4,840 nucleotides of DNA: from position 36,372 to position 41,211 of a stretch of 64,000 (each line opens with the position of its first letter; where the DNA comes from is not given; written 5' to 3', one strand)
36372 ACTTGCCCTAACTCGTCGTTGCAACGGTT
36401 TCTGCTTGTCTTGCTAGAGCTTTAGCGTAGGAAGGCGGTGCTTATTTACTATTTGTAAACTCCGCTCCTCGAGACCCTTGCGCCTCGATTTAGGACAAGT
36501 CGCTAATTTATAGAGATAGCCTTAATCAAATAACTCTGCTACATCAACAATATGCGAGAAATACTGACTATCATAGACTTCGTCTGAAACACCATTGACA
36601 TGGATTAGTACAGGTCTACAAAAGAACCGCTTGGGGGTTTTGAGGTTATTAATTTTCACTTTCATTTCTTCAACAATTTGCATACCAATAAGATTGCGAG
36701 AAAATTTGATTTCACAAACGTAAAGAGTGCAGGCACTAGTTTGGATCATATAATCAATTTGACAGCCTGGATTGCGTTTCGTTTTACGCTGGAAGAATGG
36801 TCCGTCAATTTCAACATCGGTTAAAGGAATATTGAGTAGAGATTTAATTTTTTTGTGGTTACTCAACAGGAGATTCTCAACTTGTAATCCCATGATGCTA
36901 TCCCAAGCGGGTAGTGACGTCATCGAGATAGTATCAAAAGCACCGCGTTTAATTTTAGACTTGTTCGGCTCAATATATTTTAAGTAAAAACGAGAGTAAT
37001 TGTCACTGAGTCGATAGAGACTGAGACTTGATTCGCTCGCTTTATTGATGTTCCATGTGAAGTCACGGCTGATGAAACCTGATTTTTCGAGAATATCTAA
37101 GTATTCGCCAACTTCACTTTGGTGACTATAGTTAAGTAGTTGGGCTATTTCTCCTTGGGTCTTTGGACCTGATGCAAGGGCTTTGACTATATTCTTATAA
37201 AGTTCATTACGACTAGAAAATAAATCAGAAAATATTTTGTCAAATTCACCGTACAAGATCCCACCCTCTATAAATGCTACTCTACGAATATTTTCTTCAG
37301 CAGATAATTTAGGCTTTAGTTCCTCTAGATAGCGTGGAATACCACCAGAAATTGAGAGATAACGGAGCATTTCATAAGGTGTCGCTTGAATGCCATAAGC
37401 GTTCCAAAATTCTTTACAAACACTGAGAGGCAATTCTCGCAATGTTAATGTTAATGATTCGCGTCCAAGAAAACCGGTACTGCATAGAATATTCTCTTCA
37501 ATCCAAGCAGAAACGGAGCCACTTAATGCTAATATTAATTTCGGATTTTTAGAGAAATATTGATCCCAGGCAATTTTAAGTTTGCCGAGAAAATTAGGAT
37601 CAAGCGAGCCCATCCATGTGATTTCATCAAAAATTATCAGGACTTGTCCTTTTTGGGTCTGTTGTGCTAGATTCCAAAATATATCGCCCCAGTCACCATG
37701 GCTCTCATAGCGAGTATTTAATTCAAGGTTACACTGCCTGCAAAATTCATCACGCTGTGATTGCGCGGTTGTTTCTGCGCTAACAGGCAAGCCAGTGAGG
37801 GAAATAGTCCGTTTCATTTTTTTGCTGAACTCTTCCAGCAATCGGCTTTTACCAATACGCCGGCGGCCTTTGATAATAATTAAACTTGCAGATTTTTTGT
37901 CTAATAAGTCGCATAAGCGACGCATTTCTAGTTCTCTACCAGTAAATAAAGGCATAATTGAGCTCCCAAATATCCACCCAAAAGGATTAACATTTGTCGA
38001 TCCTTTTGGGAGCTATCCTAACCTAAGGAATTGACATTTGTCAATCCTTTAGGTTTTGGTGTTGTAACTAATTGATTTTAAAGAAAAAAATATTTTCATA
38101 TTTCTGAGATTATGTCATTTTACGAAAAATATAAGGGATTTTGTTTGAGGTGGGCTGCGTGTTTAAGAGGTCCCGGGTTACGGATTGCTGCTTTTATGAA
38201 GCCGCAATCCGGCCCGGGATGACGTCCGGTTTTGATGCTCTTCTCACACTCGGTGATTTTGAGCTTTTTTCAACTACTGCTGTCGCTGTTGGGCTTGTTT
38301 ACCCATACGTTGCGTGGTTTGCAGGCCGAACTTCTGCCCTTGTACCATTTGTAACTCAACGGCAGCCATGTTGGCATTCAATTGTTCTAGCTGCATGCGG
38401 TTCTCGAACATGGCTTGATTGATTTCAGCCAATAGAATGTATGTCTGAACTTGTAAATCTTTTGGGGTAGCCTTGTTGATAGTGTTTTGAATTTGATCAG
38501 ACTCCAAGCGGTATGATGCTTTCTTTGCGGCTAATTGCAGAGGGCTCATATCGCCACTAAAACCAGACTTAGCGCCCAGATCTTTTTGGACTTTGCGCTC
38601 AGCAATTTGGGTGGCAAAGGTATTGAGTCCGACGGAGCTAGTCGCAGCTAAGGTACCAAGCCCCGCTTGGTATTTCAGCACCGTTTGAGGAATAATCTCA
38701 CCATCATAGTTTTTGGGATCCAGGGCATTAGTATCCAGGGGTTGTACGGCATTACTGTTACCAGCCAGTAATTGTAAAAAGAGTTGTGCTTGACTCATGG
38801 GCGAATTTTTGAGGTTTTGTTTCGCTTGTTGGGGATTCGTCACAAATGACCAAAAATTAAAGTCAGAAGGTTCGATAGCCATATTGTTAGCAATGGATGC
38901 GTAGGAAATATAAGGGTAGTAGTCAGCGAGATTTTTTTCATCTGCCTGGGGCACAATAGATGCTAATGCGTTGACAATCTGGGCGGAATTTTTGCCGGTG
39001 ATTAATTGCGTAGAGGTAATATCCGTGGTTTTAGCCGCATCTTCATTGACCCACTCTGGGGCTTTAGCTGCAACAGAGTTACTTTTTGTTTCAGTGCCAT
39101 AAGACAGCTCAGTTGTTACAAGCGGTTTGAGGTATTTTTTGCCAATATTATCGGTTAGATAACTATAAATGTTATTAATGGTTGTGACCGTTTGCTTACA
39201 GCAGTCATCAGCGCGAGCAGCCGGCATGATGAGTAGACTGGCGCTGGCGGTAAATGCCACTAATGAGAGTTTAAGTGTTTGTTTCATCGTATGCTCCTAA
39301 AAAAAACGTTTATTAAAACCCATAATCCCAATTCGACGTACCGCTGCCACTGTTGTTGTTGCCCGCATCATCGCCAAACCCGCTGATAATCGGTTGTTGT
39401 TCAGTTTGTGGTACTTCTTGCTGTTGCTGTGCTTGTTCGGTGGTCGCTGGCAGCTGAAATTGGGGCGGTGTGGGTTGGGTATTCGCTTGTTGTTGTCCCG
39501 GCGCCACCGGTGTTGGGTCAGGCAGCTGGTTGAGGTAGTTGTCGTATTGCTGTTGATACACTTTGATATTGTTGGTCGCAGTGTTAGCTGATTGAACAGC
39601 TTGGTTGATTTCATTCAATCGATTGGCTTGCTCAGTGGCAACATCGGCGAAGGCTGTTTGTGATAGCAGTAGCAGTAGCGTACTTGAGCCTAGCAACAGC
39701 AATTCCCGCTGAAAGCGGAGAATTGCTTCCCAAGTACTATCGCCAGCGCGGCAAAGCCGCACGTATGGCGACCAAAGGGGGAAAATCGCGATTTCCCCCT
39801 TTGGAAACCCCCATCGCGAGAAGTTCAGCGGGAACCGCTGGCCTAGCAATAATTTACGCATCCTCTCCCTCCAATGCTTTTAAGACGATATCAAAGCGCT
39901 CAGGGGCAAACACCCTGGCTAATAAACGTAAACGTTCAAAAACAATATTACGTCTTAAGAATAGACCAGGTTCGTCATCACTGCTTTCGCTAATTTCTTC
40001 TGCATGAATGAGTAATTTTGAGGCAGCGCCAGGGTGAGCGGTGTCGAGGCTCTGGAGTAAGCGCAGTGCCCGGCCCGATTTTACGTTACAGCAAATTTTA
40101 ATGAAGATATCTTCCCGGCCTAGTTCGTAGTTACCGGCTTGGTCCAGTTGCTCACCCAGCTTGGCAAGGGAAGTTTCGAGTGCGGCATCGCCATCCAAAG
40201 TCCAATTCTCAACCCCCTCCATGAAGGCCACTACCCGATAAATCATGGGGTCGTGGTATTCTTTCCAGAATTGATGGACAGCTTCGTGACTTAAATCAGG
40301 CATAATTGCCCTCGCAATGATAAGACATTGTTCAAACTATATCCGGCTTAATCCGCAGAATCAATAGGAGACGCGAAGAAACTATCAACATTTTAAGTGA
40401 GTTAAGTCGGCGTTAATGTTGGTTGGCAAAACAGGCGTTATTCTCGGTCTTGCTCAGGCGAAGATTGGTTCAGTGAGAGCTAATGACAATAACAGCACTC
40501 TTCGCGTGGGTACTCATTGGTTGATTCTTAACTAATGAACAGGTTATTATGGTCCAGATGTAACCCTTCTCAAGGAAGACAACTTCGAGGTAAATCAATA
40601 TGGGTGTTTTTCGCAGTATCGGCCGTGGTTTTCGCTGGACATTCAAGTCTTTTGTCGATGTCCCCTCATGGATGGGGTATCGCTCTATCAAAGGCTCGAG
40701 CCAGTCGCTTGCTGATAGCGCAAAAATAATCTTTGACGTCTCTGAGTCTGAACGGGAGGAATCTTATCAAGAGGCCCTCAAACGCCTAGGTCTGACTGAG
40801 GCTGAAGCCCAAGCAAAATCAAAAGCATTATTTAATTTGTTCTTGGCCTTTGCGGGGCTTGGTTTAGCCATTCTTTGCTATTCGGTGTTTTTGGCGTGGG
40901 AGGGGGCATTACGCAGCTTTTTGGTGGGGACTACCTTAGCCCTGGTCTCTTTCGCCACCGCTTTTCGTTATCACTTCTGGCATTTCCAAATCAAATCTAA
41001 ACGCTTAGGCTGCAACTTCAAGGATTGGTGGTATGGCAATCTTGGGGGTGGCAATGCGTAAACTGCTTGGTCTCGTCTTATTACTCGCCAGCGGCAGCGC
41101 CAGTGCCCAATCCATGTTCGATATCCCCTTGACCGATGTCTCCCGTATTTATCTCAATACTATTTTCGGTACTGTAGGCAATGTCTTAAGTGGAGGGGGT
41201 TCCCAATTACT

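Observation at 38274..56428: Non-canonical, compact Dot/Icm layout: dotDCB is divergent from icmTS-FIR-QPO, icmO is followed directly by epmA, and foreign genes lie inside the region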

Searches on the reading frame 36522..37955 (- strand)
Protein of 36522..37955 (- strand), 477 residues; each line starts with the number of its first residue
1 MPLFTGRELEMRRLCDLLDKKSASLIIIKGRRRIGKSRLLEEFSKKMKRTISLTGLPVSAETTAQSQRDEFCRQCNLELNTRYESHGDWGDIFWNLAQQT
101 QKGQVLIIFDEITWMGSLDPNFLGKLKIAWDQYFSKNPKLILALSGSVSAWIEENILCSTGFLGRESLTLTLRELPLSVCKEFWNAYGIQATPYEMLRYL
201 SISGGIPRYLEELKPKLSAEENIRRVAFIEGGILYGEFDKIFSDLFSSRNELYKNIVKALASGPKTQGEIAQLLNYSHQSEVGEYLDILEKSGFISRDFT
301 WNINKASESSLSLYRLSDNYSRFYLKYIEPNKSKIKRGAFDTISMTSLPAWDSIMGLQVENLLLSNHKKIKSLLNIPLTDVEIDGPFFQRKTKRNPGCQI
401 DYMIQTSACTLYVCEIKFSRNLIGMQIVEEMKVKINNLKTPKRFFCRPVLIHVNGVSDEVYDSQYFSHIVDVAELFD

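Call 3: search_protein_families(library=pfam, proteins=[window:36522-37955:-], max_evalue=0.01)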
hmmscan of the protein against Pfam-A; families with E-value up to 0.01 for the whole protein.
window:36522-37955:- (477 aa): 5 families
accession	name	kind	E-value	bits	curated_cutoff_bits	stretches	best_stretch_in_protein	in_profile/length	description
PF01637.24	ATPase_2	-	8.3e-09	36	33.2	1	4-213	1-225/225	ATPase domain predominantly from Archaea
PF13401.12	AAA_22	-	5.4e-08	33.7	27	1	21-143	3-121/130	AAA domain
PF13191.12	AAA_16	-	6.8e-07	30.4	32.6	1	4-126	2-155/167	AAA ATPase domain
PF13173.12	AAA_14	-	7e-06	26.5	27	1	25-155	4-106/129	AAA domain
PF01022.26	HTH_5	-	1.1e-05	25.6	22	1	255-296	6-46/47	Bacterial regulatory protein, arsR family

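Call 5: search_protein_families(library=ncbifam, proteins=[window:36522-37955:-], max_evalue=0.01)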
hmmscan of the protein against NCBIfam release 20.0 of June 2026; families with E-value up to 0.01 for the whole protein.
window:36522-37955:- (477 aa): 0 families

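Call 49: search_protein_families(library=padloc, proteins=[window:36522-37955:-], max_evalue=1)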
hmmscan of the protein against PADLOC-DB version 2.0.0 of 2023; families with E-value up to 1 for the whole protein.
window:36522-37955:- (477 aa): 8 families
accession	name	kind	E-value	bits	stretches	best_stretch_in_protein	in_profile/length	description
PDLC04984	PDC-S27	-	8.4e-78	260.3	1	4-476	4-473/474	-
PDLC04985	PDC-S27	-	1.6e-13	48.4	1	4-366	6-368/484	-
PDLC04791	PDC-S01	-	4e-05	20.5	1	11-156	7-129/395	-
PDLC04789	PDC-S01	-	7e-05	20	1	22-55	16-50/375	-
PDLC04786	PDC-S01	-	0.00036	17.4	1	20-113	17-97/439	-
PDLC04788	PDC-S01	-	0.0006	16.8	1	19-53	15-49/448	-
PDLC04787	PDC-S01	-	0.012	12.5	1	7-50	13-54/412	-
PDLC04792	PDC-S01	-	0.028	11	1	14-51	10-47/452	-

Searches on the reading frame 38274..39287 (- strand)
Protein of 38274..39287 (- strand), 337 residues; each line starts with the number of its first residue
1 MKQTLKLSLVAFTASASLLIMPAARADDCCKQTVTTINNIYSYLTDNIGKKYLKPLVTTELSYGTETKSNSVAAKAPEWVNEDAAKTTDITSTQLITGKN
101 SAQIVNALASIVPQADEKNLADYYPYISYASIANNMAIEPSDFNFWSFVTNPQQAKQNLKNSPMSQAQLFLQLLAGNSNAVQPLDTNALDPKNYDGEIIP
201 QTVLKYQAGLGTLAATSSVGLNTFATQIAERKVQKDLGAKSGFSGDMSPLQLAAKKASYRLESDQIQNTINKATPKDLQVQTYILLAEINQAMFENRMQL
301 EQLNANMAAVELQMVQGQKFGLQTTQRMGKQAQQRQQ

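Call 3: search_protein_families(library=pfam, proteins=[window:38274-39287:-], max_evalue=0.01)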
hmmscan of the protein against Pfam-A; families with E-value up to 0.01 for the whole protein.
window:38274-39287:- (337 aa): 0 families

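Call 5: search_protein_families(library=ncbifam, proteins=[window:38274-39287:-], max_evalue=0.01)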
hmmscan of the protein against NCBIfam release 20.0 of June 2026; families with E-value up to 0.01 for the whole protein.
window:38274-39287:- (337 aa): 0 families

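Call 46: search_protein_families(library=pfam, proteins=[window:38274-39287:-], max_evalue=10)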
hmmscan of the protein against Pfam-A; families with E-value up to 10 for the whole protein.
window:38274-39287:- (337 aa): 1 family
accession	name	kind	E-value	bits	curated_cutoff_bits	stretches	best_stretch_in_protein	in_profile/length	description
PF07894.18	SACK1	-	0.091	12.7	21.4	1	277-333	164-220/274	Scaffolding anchor of CK1 domain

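Call 48: search_solved_structures(query=window:38274-39287:-, max_evalue=10)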
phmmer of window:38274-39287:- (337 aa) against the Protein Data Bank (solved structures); distinct sequences matched with E-value up to 10: 0.

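Call 64: search_protein_representatives(protein=window:38274-39287:-)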
Query: 337 residues. Proteins with E-value up to 0.001 (for the whole library): 79; up to 1e-10: 9; up to 1e-30: 2. The best 79 are listed.
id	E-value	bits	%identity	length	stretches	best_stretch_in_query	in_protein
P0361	8.2e-212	717.9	100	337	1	1-337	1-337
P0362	7.3e-46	173.3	97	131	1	1-88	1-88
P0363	3.2e-20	89.1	34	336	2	123-317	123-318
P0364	1.6e-18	83.5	36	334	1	71-334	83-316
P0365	2.3e-18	83.1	31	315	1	13-319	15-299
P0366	5.1e-17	78.6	31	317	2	148-317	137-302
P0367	7.8e-16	74.7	40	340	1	157-327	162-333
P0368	1.1e-13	67.7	31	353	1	28-326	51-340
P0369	3.7e-11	59.4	35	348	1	161-319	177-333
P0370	3.2e-10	56.3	34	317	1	34-318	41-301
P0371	1.6e-09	54.0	33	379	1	165-325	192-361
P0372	2.6e-09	53.3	27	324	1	19-318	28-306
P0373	6.0e-09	52.1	29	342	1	29-316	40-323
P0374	6.0e-09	52.1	34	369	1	178-327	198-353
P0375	6.5e-09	52.0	37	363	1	157-336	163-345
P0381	7.4e-08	48.6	31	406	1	140-316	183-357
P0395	5.0e-06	42.6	32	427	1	205-318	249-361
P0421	1.9e-04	37.4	33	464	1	204-318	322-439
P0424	3.1e-04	36.7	34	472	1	204-315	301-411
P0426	4.2e-04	36.2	41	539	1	245-323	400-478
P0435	7.2e-04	35.5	34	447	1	212-315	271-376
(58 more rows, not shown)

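Call 66: search_protein_families(library=ncbifam, proteins=[P0363, P0364, P0365, P0368, P0381, P0395, P0421, P0424, P0426, P0435], max_evalue=0.01)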
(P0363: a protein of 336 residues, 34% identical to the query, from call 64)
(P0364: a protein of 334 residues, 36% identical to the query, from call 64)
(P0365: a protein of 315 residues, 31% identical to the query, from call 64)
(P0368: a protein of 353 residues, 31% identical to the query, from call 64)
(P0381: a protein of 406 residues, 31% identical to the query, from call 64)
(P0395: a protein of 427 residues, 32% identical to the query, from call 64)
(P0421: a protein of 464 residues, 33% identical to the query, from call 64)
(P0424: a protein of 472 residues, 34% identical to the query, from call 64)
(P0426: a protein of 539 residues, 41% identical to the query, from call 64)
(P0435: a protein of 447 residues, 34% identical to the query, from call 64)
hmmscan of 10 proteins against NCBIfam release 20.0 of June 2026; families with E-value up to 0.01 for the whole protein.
P0363 (336 aa): 0 families

P0364 (334 aa): 1 family
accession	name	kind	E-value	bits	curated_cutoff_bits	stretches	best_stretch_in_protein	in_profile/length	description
NF038225.1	IcmX_IVB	equivalog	7.7e-07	28.5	500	1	181-300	304-435/438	type IVB secretion system protein IcmX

P0365 (315 aa): 1 family
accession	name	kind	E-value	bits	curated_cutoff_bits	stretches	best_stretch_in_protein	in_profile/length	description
NF038225.1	IcmX_IVB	equivalog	6.6e-08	32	500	1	152-296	277-433/438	type IVB secretion system protein IcmX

P0368 (353 aa): 0 families

P0381 (406 aa): 1 family
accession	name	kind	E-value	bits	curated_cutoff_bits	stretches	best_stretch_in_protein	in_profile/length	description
NF038225.1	IcmX_IVB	equivalog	5.6e-14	52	500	1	199-360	255-436/438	type IVB secretion system protein IcmX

P0395 (427 aa): 1 family
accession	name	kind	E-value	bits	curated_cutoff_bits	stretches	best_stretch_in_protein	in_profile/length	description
NF038225.1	IcmX_IVB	equivalog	2.4e-05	23.6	500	1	198-348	256-418/438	type IVB secretion system protein IcmX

P0421 (464 aa): 1 family
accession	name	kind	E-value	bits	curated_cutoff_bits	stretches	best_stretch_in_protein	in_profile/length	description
NF038225.1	IcmX_IVB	equivalog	1.2e-76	258.6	500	1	5-438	7-434/438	type IVB secretion system protein IcmX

P0424 (472 aa): 0 families

P0426 (539 aa): 1 family
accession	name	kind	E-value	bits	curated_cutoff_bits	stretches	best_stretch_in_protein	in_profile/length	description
NF038225.1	IcmX_IVB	equivalog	1e-09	38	500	1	280-460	253-422/438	type IVB secretion system protein IcmX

P0435 (447 aa): 1 family
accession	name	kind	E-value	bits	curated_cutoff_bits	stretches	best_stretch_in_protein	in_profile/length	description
NF038225.1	IcmX_IVB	equivalog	7.1e-09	35.2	500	1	216-376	254-432/438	type IVB secretion system protein IcmX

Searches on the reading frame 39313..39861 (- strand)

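Call 3: search_protein_families(library=pfam, proteins=[window:39313-39861:-], max_evalue=0.01)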
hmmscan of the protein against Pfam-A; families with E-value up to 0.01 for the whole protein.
window:39313-39861:- (182 aa): 0 families

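Call 5: search_protein_families(library=ncbifam, proteins=[window:39313-39861:-], max_evalue=0.01)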
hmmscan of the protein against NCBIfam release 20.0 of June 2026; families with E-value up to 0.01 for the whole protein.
window:39313-39861:- (182 aa): 0 families

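Call 46: search_protein_families(library=pfam, proteins=[window:39313-39861:-], max_evalue=10)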
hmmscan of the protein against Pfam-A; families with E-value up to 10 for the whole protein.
window:39313-39861:- (182 aa): 5 families
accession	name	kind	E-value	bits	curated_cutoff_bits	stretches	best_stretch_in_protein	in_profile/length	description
PF07172.16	GRP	-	0.053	14.6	30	0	140-177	30-67/90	Glycine rich protein family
PF09210.16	BE_C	-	0.18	12.6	25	1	45-95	25-79/101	1,4-alpha-glucan branching enzyme, C-terminal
PF23888.1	DUF7240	-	0.3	11.9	27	1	86-139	36-90/104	Family of unknown function (DUF7240)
PF20497.3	SWI-SNF_Ssr4_C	-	1.9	8.2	22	1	73-161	239-320/456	SWI/SNF and RSC complexes subunit Ssr4 C-terminal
PF03153.18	TFIIA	-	7.2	6.9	36.2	1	77-154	153-229/415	Transcription factor IIA, alpha/beta subunit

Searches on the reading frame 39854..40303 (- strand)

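Call 3: search_protein_families(library=pfam, proteins=[window:39854-40303:-], max_evalue=0.01)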
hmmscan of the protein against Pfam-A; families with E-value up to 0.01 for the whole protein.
window:39854-40303:- (149 aa): 1 family
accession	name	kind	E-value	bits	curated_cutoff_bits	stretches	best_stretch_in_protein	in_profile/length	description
PF23130.1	IcmW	-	4.7e-58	195.9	27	1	3-146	1-144/144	IcmW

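Call 5: search_protein_families(library=ncbifam, proteins=[window:39854-40303:-], max_evalue=0.01)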
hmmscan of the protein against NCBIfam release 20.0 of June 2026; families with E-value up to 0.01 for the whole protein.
window:39854-40303:- (149 aa): 1 family
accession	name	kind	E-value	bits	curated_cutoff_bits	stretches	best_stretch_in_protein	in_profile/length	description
NF038222.1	IcmW_IVB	equivalog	4.3e-51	172.8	100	1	1-136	1-139/139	type IVB secretion system protein IcmW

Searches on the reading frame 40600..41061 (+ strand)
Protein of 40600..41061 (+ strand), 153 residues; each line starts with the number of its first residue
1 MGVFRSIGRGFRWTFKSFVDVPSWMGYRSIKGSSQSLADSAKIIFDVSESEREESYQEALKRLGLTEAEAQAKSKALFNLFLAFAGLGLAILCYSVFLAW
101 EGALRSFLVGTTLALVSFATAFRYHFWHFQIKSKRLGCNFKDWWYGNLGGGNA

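Call 3: search_protein_families(library=pfam, proteins=[window:40600-41061:+], max_evalue=0.01)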
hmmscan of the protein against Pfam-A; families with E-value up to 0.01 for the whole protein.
window:40600-41061:+ (153 aa): 0 families

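Call 5: search_protein_families(library=ncbifam, proteins=[window:40600-41061:+], max_evalue=0.01)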
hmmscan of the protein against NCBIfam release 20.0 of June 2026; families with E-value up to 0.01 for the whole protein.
window:40600-41061:+ (153 aa): 1 family
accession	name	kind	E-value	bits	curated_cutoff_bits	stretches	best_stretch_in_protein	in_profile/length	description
NF038219.1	IcmV_IVB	equivalog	6e-35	120.5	100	1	14-149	12-147/149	type IVB secretion system protein IcmV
